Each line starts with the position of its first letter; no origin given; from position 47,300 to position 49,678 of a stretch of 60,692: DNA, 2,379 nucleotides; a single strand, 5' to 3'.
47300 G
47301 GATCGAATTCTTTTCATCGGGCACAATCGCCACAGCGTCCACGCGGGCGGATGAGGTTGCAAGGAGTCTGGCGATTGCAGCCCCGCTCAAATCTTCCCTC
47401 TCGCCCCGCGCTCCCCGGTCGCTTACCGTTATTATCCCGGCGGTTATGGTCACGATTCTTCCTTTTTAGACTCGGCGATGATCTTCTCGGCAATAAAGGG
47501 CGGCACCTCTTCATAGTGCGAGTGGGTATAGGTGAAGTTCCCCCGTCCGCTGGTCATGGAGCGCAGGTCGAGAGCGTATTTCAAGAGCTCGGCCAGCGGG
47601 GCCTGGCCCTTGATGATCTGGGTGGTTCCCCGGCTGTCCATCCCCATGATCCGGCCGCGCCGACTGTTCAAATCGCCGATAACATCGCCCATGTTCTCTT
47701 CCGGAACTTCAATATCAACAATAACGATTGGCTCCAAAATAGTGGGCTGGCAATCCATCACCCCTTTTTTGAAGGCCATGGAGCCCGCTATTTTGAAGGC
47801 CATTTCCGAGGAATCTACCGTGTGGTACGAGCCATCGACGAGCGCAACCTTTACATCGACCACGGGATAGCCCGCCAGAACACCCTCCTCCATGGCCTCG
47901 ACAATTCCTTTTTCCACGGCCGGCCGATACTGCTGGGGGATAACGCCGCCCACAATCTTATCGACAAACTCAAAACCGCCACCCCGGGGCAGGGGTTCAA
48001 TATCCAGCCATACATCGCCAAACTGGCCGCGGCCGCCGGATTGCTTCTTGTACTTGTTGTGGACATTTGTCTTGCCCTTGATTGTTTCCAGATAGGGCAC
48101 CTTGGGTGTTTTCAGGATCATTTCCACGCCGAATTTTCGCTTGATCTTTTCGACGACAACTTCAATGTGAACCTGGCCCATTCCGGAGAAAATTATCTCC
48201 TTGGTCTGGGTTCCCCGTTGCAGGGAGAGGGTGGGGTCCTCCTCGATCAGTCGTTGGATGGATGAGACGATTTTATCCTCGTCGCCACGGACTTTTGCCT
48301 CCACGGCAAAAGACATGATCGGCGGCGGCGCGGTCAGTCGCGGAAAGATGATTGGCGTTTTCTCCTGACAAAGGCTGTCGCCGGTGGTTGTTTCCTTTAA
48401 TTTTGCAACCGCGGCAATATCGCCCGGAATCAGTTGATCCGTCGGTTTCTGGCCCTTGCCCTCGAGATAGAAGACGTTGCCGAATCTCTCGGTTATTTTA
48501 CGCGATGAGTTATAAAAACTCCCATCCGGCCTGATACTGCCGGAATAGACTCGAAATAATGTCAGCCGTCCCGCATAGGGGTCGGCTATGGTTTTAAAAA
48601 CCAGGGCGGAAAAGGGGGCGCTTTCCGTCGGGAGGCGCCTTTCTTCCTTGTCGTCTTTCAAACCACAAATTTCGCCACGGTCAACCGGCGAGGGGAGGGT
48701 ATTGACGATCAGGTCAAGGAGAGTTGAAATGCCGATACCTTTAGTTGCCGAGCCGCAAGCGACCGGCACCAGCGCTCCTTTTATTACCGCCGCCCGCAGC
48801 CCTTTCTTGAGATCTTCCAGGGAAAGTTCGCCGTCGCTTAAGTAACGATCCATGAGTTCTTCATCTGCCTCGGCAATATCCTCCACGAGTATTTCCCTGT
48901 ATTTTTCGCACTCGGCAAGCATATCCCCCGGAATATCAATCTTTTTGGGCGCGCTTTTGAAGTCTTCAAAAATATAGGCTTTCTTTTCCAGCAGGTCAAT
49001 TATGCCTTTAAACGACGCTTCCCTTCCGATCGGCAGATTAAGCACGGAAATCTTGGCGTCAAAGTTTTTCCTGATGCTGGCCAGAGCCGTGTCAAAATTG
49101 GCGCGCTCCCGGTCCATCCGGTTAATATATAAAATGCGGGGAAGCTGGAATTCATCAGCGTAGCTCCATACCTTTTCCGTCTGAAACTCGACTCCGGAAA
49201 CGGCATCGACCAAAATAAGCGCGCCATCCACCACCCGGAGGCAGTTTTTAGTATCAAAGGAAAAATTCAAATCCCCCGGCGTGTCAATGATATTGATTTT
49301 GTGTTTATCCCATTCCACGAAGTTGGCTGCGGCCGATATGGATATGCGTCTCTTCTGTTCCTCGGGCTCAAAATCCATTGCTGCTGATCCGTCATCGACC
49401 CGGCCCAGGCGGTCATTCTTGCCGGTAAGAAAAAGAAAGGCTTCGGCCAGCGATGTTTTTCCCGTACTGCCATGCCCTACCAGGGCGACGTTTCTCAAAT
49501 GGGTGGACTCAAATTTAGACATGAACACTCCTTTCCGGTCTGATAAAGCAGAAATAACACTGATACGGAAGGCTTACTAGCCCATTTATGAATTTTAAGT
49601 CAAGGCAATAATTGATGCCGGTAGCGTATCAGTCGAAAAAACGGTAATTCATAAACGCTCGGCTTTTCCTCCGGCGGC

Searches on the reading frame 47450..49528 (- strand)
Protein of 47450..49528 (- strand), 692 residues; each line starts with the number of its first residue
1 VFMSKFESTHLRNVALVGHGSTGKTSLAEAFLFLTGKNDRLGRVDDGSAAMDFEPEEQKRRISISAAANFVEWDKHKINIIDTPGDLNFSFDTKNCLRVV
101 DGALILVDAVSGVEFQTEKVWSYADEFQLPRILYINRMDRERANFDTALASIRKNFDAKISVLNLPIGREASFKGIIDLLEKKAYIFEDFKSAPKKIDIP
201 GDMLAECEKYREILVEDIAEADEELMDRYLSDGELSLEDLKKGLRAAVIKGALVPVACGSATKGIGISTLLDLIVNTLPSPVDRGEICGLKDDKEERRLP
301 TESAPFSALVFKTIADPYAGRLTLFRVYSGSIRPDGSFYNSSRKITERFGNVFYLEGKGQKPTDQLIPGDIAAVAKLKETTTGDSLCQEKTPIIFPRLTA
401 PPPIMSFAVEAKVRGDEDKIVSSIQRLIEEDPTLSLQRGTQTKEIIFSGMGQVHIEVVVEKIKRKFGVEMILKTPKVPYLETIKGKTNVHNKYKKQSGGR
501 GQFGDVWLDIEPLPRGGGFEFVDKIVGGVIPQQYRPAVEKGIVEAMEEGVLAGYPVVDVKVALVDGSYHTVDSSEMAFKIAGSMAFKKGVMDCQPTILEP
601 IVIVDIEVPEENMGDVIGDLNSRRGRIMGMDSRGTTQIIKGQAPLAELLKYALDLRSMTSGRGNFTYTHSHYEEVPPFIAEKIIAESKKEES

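Call 53: search_protein_families(library=pfam, proteins=[window:47450-49528:-], max_evalue=0.001)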
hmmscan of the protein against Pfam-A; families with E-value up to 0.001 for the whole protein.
window:47450-49528:- (692 aa): 7 families
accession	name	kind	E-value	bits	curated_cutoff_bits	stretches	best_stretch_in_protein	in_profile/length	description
PF03764.24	EFG_IV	-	5.9e-48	162.1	24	1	475-593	1-120/121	Elongation factor G, domain IV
PF00009.33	GTP_EFTU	-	5.4e-45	153.7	26.5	1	11-280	3-188/188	Elongation factor Tu GTP binding domain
PF00679.30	EFG_C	-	7.1e-29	100.1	27.9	1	597-681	2-87/89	Elongation factor G C-terminus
PF14492.12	EFG_III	-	2.7e-26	91.9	27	1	401-473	2-74/75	Elongation Factor G, domain III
PF22042.2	EF-G_D2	-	8.1e-16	58.4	27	1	305-388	1-83/84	Elongation factor G domain 2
PF03144.31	GTP_EFTU_D2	-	4.4e-05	24.3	30.3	1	320-387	1-73/73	Elongation factor Tu domain 2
PF01926.29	MMR_HSR1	-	0.00023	21.7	21.9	0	14-136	2-112/113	50S ribosome-binding GTPase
